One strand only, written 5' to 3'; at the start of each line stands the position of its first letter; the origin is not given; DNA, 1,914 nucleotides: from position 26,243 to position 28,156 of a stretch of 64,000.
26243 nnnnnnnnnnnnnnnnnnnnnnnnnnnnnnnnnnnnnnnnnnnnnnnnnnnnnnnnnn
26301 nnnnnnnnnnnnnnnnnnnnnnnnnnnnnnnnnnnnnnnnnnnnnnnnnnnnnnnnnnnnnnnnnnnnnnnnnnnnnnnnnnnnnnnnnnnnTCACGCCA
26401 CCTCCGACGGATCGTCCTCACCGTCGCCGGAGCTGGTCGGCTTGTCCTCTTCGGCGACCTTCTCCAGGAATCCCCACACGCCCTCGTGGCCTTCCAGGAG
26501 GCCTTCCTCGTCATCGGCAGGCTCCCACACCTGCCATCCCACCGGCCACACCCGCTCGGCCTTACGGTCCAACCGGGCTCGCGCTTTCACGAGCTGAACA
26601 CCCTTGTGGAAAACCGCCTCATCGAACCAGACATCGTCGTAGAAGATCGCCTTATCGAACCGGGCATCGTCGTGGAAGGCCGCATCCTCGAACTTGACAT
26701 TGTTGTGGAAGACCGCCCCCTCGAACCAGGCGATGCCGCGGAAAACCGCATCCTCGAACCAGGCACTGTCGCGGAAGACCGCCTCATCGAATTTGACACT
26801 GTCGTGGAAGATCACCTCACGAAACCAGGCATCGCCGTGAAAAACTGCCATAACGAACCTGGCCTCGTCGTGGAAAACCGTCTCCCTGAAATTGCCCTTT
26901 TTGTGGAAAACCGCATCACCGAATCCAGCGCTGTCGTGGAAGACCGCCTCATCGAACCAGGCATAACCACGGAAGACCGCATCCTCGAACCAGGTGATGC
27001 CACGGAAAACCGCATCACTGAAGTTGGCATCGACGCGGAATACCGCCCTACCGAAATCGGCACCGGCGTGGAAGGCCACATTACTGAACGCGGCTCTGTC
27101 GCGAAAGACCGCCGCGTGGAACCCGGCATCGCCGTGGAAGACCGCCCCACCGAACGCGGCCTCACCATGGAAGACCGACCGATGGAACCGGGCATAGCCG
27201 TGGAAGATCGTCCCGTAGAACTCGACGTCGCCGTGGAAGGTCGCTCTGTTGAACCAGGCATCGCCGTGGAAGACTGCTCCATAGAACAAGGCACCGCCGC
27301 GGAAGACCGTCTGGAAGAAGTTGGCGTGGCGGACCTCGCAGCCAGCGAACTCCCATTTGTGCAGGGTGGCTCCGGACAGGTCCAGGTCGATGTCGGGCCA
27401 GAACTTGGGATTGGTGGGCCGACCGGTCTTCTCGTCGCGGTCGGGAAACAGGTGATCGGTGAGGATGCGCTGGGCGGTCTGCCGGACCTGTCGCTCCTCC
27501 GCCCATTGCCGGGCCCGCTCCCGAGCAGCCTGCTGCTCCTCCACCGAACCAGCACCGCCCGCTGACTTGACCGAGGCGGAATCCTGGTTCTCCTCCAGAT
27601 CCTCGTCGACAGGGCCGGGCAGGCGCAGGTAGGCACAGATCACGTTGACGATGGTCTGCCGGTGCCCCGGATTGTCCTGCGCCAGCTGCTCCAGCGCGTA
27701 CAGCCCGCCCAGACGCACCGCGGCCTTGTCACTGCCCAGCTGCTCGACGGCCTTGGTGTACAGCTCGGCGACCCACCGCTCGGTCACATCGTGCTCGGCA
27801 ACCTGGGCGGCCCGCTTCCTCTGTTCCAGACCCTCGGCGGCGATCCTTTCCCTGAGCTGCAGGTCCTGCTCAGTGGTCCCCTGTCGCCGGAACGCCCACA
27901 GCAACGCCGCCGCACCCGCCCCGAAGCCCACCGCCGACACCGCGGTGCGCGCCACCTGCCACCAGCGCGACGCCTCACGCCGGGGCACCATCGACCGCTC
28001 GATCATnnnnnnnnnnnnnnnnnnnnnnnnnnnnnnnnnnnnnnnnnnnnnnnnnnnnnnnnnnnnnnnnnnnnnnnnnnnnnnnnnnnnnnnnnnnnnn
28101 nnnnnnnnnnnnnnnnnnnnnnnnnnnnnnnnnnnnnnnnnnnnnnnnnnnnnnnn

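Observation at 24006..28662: Lower-GC island holding only pentapeptide-repeat paralogues, wedged between a DosR-like regulator and its likely kinase/cydAB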

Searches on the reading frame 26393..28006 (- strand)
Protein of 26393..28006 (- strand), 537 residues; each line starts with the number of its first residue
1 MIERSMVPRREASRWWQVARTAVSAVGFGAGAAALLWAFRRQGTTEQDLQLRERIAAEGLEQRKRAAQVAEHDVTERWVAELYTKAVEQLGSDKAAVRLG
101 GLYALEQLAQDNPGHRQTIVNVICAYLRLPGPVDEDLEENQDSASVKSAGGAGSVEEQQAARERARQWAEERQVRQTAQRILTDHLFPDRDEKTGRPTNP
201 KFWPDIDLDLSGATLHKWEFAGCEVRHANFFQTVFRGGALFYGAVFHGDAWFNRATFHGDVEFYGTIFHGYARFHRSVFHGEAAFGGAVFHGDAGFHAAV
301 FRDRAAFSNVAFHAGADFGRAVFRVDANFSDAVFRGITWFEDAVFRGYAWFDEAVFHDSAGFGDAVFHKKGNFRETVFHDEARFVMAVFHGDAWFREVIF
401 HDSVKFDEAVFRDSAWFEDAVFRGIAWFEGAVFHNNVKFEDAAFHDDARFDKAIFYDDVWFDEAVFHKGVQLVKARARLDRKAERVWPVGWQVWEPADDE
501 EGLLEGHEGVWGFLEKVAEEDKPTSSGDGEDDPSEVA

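Call 3: search_protein_families(library=pfam, proteins=[window:26393-28006:-], max_evalue=0.01)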
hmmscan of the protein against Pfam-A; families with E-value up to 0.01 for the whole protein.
window:26393-28006:- (537 aa): 1 family
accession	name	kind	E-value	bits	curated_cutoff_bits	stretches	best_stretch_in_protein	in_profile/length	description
PF13576.12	Pentapeptide_3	-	2.2e-61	204.3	27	8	230-277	1-47/48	Pentapeptide repeats (9 copies)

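Call 8: find_related_loci(query=window:26393-28006:-, collection=genome_contigs, flank=10000)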
Query window:26393-28006:- (537 aa) in genome_contigs; peptide patterns used: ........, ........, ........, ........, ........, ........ (x = any residue, [..] = any of these).
28 stretches matched a pattern, but none encodes a relative of the query by tblastn (E <= 1e-3).

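Call 19: find_homologous_proteins(query=window:26393-28006:-, max_evalue=1e-10)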
Query window:26393-28006:- (537 aa): 2174 proteins with E <= 1e-10 among 8000 candidates; the best 120 are listed.
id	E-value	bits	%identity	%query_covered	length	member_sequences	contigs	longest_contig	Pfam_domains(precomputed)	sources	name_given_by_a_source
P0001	0.0e+0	1215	100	99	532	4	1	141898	PF13576.13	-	-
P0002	1.3e-100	356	43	85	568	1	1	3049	PF13576.13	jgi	jgi:Pentapeptide repeats (9 copies)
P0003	2.4e-96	342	41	80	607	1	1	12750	PF13576.13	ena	-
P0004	3.9e-96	341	43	77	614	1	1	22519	PF13576.13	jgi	jgi:Pentapeptide repeats (9 copies)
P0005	1.2e-95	339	41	84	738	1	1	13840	PF13576.13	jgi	jgi:hypothetical protein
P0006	1.3e-95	339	46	64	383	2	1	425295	PF13576.13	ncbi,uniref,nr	ncbi:Pentapeptide repeat-containing protein [Goodfellowiella coeruleoviolacea]|uniref:Pentapeptide r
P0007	3.8e-94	334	45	81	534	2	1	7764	PF13576.13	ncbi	-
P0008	4.5e-91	324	43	81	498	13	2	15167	PF13576.13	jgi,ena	-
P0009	5.7e-91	324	36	89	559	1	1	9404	PF13576.13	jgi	jgi:uncharacterized protein YjbI with pentapeptide repeats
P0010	7.8e-91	323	41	81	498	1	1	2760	PF13576.13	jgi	jgi:Pentapeptide repeats (9 copies)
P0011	1.8e-90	322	43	83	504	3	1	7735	PF13576.13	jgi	jgi:hypothetical protein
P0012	6.8e-90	320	42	87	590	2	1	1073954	PF13576.13,PF13599.14,PF00805.29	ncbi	-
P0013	6.6e-89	317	42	83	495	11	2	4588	PF13576.13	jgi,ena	-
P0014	1.9e-88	315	50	61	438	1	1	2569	PF13576.13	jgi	jgi:uncharacterized protein YjbI with pentapeptide repeats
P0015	2.1e-88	315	44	80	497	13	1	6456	PF13576.13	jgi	jgi:hypothetical protein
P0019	1.4e-87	313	41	85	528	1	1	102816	PF13576.13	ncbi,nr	ncbi:pentapeptide repeat-containing protein [Streptosporangium soli]|nr:pentapeptide repeat-containi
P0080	5.4e-77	278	41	88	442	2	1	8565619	PF13576.13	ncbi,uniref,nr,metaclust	ncbi:Pentapeptide repeat-containing protein [Allokutzneria albata]|uniref:Pentapeptide repeat-contai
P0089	5.6e-76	274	56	45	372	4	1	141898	PF13576.13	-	-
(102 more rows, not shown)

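Call 20: search_protein_families(library=padloc, proteins=[window:26393-28006:-], max_evalue=0.1)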
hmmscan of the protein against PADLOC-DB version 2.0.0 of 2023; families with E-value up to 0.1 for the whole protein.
window:26393-28006:- (537 aa): 0 families

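Call 21: search_protein_families(library=ncbifam, proteins=[window:26393-28006:-], max_evalue=0.01)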
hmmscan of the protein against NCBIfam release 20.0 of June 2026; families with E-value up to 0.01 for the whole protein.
window:26393-28006:- (537 aa): 0 families

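Call 24: search_solved_structures(query=window:26393-28006:-, max_evalue=1, show_alignments=1)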
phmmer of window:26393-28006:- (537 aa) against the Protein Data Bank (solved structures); distinct sequences matched with E-value up to 1: 5.
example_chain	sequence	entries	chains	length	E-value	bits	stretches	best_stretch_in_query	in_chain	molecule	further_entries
4wn9_A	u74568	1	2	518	0.3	12.6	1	289-355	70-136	Nitrogenase molybdenum-iron protein alpha chain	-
5vpw_A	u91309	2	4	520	0.3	12.6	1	289-355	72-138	Nitrogenase molybdenum-iron protein alpha chain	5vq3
1mio_A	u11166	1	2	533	0.32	12.6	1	289-355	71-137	NITROGENASE MOLYBDENUM IRON PROTEIN (ALPHA CHAIN)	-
4wes_A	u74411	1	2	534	0.32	12.6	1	289-355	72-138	Nitrogenase molybdenum-iron protein alpha chain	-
5o9e_B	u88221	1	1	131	0.66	11.5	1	134-212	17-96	Putative U3 small nucleolar ribonucleoprotein protein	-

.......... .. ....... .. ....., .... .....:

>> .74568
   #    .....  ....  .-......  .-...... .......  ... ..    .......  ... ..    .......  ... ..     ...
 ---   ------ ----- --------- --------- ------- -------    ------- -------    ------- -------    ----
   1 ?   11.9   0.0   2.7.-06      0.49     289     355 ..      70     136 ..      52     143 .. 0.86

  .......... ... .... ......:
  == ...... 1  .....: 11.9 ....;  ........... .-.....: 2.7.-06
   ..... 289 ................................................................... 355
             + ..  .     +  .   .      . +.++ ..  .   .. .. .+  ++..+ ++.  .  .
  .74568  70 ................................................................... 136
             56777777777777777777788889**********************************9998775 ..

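Call 37: predict_structure(alignment_id=A1)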
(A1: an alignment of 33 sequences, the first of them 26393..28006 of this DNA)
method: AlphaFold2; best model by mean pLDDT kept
length: 537 residues; sequences in the alignment: 33
mean_pLDDT: 90.3   pTM: 0.81
mean pLDDT of the five models: 90.3, 88.7, 88.4, 88.1, 88.0
residues with pLDDT >= 90: 440; 70-90: 25; 50-70: 47; < 50: 25
segments of 3 or more residues with pLDDT < 50: 1-8, 20-31, 534-537
pLDDT, mean of each block of 10 residues (from residue 1): 43 53 44 64 84 94 93 92 96 97 98 97 97 59 59 85 92 97 98 97 98 97 98 97 98 98 98 98 98 98 98 98 98 98 98 98 98 98 98 98 98 98 98 98 98 98 96 97 95 96 96 91 56 46
secondary structure, 60 per line:
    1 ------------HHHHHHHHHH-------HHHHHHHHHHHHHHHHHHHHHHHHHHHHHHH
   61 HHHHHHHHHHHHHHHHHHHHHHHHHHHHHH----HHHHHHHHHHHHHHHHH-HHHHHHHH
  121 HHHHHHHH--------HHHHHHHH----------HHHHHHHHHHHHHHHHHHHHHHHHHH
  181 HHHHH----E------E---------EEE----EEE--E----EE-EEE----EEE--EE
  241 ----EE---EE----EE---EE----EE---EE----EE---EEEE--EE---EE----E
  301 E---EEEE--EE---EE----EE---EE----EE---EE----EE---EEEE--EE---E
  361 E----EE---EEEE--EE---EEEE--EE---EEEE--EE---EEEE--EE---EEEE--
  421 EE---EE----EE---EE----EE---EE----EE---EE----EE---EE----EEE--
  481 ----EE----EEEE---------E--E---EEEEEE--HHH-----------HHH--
elements in order: H13-22 H30-90 H95-111 H113-128 H137-144 H155-185 E207-209 E214-216 E227-229 E234-236 E283-286 E305-308 E349-352 E371-374 E382-385 E393-396 E404-407 E415-418 E476-478 E491-494 E511-516

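Call 40: fold_search(model_id=the predicted structure, library=pdb)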
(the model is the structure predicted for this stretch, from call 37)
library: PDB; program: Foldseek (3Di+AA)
matches with E <= 10: 103; with E <= 0.001: 0
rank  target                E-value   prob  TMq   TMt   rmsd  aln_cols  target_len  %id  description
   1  4xop_A                7.3e-02  0.30  0.18  0.17  13.6       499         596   10  Tailspike protein double mutant D339N/E372Q of E. coli bacteriophage HK620 in complex with hexasaccharide (released 2016-01-27)
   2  4xlh                  8.0e-02  0.28  0.18  0.17  13.8       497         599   10  Tailspike protein double mutant D339A/E372A of E. coli bacteriophage HK620 (released 2016-01-20)
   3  3n90                  1.4e-01  0.23  0.06  0.18  11.5       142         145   20  The 1.7 Angstrom resolution crystal structure of AT2G44920, a pentapeptide repeat protein from Arabidopsis thaliana thyl (released 2011-06-29)
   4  8z5u_0                2.1e-01  0.35  0.14  0.32  12.4       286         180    9  Cryo-EM structure of the rod-export apparatus with partial hook within the polar flagellar motor (released 2025-10-22)
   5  4xkw_A                2.1e-01  0.15  0.16  0.15  13.8       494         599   10  Tailspike protein mutant D339N of E. coli bacteriophage HK620 in complex with pentasaccharide (released 2016-01-20)
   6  6gvr_A                2.5e-01  0.21  0.20  0.19  13.0       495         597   10  TAILSPIKE PROTEIN MUTANT E372Q (DELTA N471/S472) OF E. COLI BACTERIOPHAGE HK620 IN COMPLEX WITH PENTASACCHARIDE (released 2018-07-11)
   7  4xqf                  2.8e-01  0.14  0.15  0.14  14.8       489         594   10  Tailspike protein mutant E372Q (delta D470/N471) of E. coli bacteriophage HK620 (released 2016-01-27)
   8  4yel_A                3.6e-01  0.14  0.17  0.16  14.8       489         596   10  Tailspike protein double mutant D339A/E372A of E. coli bacteriophage HK620 in complex with hexasaccharide (released 2016-03-09)
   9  4xm3_A                3.6e-01  0.13  0.18  0.17  13.7       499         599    9  Tailspike protein mutant E372A of E. coli bacteriophage HK620 in complex with pentasaccharide (released 2016-01-27)
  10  1qa3                  3.8e-01  0.12  0.15  0.15  14.9       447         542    8  TAILSPIKE PROTEIN, MUTANT A334I (released 2000-01-12)
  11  6g0x_A                4.7e-01  0.12  0.17  0.16  13.7       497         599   10  TAILSPIKE PROTEIN OF E. COLI BACTERIOPHAGE HK620 IN COMPLEX WITH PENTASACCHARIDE (released 2018-04-04)
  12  7ko9                  5.6e-01  0.02  0.08  0.08  18.3       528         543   10  Crystal structure of antigen 43 from uropathogenic Escherichia coli UTI89 (released 2022-03-09)
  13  4xr6_A                5.8e-01  0.18  0.22  0.20  12.5       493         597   10  Tailspike protein double mutant D339A/E372Q of E. coli bacteriophage HK620 in complex with hexasaccharide (released 2016-01-27)
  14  2x6y_A                5.8e-01  0.09  0.15  0.14  14.6       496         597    9  Tailspike protein mutant D339A of E.coli bacteriophage HK620 in complex with hexasaccharide (released 2011-03-02)
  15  4xle_A                6.1e-01  0.12  0.18  0.17  13.7       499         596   10  Tailspike protein double mutant D339N/E372A of E. coli bacteriophage HK620 in complex with hexasaccharide (released 2016-01-20)
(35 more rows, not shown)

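Call 43: find_encoding_contigs(protein=P0001, flank=10000, max_places=6)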
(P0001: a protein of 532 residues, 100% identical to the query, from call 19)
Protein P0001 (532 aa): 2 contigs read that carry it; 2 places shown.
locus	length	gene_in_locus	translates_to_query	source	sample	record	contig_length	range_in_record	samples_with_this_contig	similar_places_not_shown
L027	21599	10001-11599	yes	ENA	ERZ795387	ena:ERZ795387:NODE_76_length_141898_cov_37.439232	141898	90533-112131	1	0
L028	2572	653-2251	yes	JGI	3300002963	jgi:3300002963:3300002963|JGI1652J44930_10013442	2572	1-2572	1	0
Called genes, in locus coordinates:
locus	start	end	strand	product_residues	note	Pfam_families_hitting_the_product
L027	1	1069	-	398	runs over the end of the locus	PF20510:HgmA_N, PF04209:HgmA_C (weak)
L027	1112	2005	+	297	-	-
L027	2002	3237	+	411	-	PF09298:FAA_hydrolase_N, PF01557:FAA_hydrolase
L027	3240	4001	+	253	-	PF09339:HTH_IclR, PF01614:IclR_C (weak)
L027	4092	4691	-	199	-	PF01169:GDT1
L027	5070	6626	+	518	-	PF01654:Cyt_bd_oxida_I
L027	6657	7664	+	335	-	PF02322:Cyt_bd_oxida_II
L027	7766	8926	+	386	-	PF01590:GAF, PF13185:GAF_2, PF13492:GAF_3 (weak), PF07730:HisKA_3, PF13581:HATPase_c_2 (weak), PF02518:HATPase_c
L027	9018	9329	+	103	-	PF19760:DUF6247 (weak)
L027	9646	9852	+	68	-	-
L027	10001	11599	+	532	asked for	PF13576:Pentapeptide_3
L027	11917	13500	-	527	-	PF13576:Pentapeptide_3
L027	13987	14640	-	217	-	PF00072:Response_reg, PF08281:Sigma70_r4_2, PF00196:GerE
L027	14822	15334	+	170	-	PF00011:HSP20, PF17886:ArsA_HSP20 (faint)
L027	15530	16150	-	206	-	PF01661:Macro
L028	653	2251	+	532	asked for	PF13576:Pentapeptide_3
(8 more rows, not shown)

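Call 50: find_encoding_contigs(protein=P0006, flank=6000, max_places=1)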
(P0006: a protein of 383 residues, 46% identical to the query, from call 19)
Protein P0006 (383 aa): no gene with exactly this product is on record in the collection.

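Call 51: find_encoding_contigs(protein=P0012, flank=6000, max_places=1)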
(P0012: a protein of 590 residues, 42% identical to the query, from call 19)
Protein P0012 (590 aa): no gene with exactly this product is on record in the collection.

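Call 52: find_encoding_contigs(protein=P0019, flank=6000, max_places=1)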
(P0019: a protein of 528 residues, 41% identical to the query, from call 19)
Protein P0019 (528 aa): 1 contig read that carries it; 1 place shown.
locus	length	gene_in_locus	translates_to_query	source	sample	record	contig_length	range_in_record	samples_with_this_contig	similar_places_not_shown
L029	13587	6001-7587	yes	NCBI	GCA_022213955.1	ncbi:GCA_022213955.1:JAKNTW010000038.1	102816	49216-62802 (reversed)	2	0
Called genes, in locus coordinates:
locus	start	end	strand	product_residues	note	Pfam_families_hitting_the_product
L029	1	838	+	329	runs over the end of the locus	PF00144:Beta-lactamase, PF13354:Beta-lactamase2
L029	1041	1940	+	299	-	-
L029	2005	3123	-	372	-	PF13483:Lactamase_B_3, PF12706:Lactamase_B_2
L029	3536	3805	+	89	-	-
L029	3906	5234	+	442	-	PF03446:NAD_binding_2 (faint), PF03721:UDPG_MGDP_dh_N, PF00984:UDPG_MGDP_dh, PF03720:UDPG_MGDP_dh_C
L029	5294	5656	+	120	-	-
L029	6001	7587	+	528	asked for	PF13576:Pentapeptide_3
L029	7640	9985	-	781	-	PF00580:UvrD-helicase (faint), PF13245:AAA_19 (faint), PF01443:Viral_helicase1 (faint), PF13361:UvrD_C (faint), PF13538:UvrD_C_2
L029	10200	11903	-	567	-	PF13191:AAA_16, PF24883:NPHP3_N (weak), PF13401:AAA_22 (faint)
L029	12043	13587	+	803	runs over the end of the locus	PF23381:Beta-prop_IFT122_1st, PF24814:WD40_Prp19, PF25174:Beta-prop_THOC3, PF25175:Beta-prop_WDR5, PF23381:Beta-prop_IFT122_1st, PF25173:Beta-prop_WDR3_1st, PF25174:Beta-prop_THOC3, PF25175:Beta-prop_WDR5, +37 more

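Call 53: find_encoding_contigs(protein=P0080, flank=6000, max_places=1)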
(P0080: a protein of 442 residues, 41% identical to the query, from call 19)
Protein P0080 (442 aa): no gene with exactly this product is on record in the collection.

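Call 74: find_encoding_contigs(protein=P0089, flank=8000, max_places=2)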
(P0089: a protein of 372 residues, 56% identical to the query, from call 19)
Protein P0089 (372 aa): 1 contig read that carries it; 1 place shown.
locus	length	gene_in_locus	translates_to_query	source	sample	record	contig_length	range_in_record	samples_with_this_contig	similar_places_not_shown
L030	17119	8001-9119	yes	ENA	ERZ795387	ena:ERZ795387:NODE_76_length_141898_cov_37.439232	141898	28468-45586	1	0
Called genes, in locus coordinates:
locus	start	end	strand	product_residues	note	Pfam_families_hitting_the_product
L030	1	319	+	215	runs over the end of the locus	PF00528:BPD_transp_1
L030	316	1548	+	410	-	PF00005:ABC_tran, PF13304:AAA_21 (faint)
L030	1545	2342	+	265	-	PF00528:BPD_transp_1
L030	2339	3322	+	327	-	PF04069:OpuAC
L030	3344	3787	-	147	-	PF20079:DUF6474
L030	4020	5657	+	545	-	PF13482:RNase_H_2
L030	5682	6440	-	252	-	PF00106:adh_short, PF01370:Epimerase (weak), PF08659:KR, PF13561:adh_short_C2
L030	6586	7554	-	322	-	PF00248:Aldo_ket_red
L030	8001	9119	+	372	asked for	PF13576:Pentapeptide_3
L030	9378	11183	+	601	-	PF01019:G_glu_transpept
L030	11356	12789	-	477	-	PF00128:Alpha-amylase, PF02806:Alpha-amylase_C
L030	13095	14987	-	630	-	PF01757:Acyl_transf_3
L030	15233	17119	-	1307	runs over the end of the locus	PF20706:GT4-conflict, PF00534:Glycos_transf_1, PF13692:Glyco_trans_1_4, PF05050:Methyltransf_21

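Call 93: search_dna_similar(query=window:26393-28006:-, collection=phages, mode=protein, max_evalue=0.00001, max_rows=10)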
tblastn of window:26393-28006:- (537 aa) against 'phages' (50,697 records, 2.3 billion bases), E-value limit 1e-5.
No match.

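Call 94: search_dna_similar(query=window:26393-28006:-, collection=plasmids, mode=protein, max_evalue=0.00001, max_rows=15)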
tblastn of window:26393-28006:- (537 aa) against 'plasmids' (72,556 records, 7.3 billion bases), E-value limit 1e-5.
Records with a match: 200; places in all: 485; records where one place covers at least 80% of the query: 2.
Best place of each record, by identity: <60% 200.
By first word of the organism name: Streptomyces 133; Rhodococcus 15; Haloferax 8; Halorussus 6; Haloarcula 6; Prescottella 4; Corynebacterium 2; [Kitasatospora] 2; Gordonia 2; Chondrinema 2; and 20 more.
By predicted mobility (MOB-suite, as given by PLSDB): non-mobilizable 146; mobilizable 51; conjugative 3.
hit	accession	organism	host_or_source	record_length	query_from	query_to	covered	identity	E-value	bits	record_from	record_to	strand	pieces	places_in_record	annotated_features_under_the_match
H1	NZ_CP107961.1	Streptomyces sp. NBC_00376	-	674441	54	523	88%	32.8%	1e-13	223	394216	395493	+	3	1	pentapeptide repeat-containing protein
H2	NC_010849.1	Streptomyces sp. 44030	-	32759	65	476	77%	37.1%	6e-62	228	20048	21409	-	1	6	pentapeptide repeat-containing protein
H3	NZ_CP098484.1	Streptomyces sp. Caat 7-52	Bacteria,soil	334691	64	431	67%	41.7%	5e-38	223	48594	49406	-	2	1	pentapeptide repeat-containing protein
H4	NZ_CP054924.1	Verrucosispora sp. NA02020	Single cell,marine sediment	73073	64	410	65%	40.7%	4e-49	189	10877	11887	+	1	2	pentapeptide repeat-containing protein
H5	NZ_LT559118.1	Nonomuraea gerenzanensis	-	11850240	83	428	56%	45.5%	4e-21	266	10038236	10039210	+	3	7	none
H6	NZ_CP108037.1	Streptomyces erythrochromogenes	-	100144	62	472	77%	32.4%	1e-22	110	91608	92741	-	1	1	pentapeptide repeat-containing protein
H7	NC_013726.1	Corynebacterium glutamicum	-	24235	54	469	77%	31.1%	4e-36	151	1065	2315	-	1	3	pentapeptide repeat-containing protein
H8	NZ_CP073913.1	Corynebacterium glutamicum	cell culture,Jiangsu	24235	54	469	77%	31.1%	4e-36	151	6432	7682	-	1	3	pentapeptide repeat-containing protein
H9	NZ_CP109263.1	Streptomyces anulatus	-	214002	62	469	76%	31.2%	5e-16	89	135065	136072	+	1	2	pentapeptide repeat-containing protein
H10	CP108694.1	Streptomyces anulatus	-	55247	180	475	55%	39.9%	4e-28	127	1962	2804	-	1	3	pentapeptide repeat-containing protein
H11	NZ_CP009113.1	Rhodococcus opacus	soil sample, Enrichment culture with ...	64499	71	469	74%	29.3%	2e-9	68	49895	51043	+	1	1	pentapeptide repeat-containing protein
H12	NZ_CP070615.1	Rhodococcus pseudokoreensis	cell culture,rhizosphere of apple ...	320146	59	497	82%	26.5%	7e-11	73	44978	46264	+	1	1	pentapeptide repeat-containing protein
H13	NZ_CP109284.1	Streptomyces anulatus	-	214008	62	424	68%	31.8%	3e-16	90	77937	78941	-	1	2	pentapeptide repeat-containing protein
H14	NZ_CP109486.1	Streptomyces sp. NBC_01445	-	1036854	52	442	73%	29.4%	1e-14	85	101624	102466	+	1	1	record has no annotation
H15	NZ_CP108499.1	Streptomyces sp. NBC_01240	-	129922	63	320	48%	44.1%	3e-33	142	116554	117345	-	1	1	hypothetical protein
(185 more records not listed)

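Call 97: get_annotated_region(hit=H4, flank=4000)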
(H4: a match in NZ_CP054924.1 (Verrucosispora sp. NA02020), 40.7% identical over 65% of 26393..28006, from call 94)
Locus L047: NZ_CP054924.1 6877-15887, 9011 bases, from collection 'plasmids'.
description: Verrucosispora sp. NA02020 plasmid unnamed, complete sequence
organism: Verrucosispora sp. NA02020 (NCBI taxid 2742132)
taxonomy: Bacteria; Actinomycetota; Actinomycetes; Micromonosporales; Micromonosporaceae; Micromonospora; Verrucosispora sp. NA02020
host: -; source: Single cell,marine sediment; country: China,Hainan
typing (MOB-suite, as given by PLSDB): non-mobilizable
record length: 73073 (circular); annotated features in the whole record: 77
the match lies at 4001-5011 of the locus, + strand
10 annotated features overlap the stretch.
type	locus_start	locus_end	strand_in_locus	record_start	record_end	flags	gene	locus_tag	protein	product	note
CDS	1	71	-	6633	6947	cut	-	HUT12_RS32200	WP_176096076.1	hypothetical protein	-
CDS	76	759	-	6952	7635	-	-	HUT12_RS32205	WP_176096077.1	helix-turn-helix transcriptional regulator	-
CDS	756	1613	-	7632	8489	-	-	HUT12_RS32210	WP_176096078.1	helix-turn-helix domain-containing protein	-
CDS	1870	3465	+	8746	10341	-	-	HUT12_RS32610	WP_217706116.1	hypothetical protein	-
CDS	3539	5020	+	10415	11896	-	-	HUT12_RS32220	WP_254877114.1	pentapeptide repeat-containing protein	-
CDS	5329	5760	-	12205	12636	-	-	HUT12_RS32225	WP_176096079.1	hypothetical protein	-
CDS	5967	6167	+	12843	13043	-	-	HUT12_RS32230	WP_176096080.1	hypothetical protein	-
CDS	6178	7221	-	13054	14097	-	-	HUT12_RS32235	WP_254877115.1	hypothetical protein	-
CDS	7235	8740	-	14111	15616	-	-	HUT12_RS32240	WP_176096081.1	relaxase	-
CDS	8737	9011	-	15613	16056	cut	-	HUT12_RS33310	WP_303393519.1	hypothetical protein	-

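Call 98: get_annotated_region(hit=H10, flank=4000)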
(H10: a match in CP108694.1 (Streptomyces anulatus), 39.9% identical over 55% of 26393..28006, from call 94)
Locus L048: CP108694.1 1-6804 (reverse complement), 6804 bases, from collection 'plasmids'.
description: Streptomyces anulatus strain NBC_01010 plasmid unnamed2, complete sequence
organism: Streptomyces anulatus (NCBI taxid 1892)
taxonomy: Bacteria; Actinomycetota; Actinomycetes; Kitasatosporales; Streptomycetaceae; Streptomyces; Streptomyces anulatus
host: -; source: -; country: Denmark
typing (MOB-suite, as given by PLSDB): non-mobilizable
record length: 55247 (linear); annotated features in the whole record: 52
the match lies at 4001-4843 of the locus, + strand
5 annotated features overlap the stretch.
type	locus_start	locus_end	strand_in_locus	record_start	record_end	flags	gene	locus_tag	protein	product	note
CDS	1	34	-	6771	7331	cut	-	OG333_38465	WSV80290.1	hypothetical protein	-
CDS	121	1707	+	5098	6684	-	-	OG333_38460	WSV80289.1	helix-turn-helix domain-containing protein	-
CDS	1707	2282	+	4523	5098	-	-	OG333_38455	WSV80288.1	transcriptional regulator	-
CDS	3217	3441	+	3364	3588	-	-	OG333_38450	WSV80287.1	hypothetical protein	-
CDS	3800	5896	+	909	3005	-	-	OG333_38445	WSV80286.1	pentapeptide repeat-containing protein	-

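Call 99: get_annotated_region(hit=H11, flank=4000)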
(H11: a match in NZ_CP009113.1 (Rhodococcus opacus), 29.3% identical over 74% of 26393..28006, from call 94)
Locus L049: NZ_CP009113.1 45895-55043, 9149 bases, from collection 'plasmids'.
description: Rhodococcus opacus strain 1CP plasmid pR1CP2, complete sequence
organism: Rhodococcus opacus (NCBI taxid 37919)
taxonomy: Bacteria; Actinomycetota; Actinomycetes; Mycobacteriales; Nocardiaceae; Rhodococcus; Rhodococcus opacus
host: -; source: soil sample, Enrichment culture with 4-chlorophenol and 2,4-dichlorophenol; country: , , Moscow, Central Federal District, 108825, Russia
typing (MOB-suite, as given by PLSDB): non-mobilizable; replicon rep_cluster_1181
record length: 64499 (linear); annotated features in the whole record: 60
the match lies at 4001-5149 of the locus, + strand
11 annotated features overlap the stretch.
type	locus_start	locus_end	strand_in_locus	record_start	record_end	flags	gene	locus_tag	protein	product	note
CDS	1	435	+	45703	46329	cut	-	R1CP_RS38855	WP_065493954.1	hypothetical protein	-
CDS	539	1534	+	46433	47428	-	-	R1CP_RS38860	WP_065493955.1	hypothetical protein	-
CDS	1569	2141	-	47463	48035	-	-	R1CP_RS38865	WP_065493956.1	recombinase family protein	GO:0006310 - DNA recombination [Evidence IEA]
CDS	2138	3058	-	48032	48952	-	-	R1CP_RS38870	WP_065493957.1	Fic family protein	-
CDS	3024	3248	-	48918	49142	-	-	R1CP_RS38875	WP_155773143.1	hypothetical protein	-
CDS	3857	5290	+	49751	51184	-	-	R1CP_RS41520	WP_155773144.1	pentapeptide repeat-containing protein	-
CDS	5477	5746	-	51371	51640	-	-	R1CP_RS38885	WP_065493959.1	hypothetical protein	-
CDS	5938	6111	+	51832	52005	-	-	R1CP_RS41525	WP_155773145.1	hypothetical protein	-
CDS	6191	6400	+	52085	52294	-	-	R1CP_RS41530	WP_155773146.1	hypothetical protein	-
CDS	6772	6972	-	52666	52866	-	-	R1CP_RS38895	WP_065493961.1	cold-shock protein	-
CDS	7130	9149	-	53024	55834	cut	-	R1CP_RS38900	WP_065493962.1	DNA methyltransferase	-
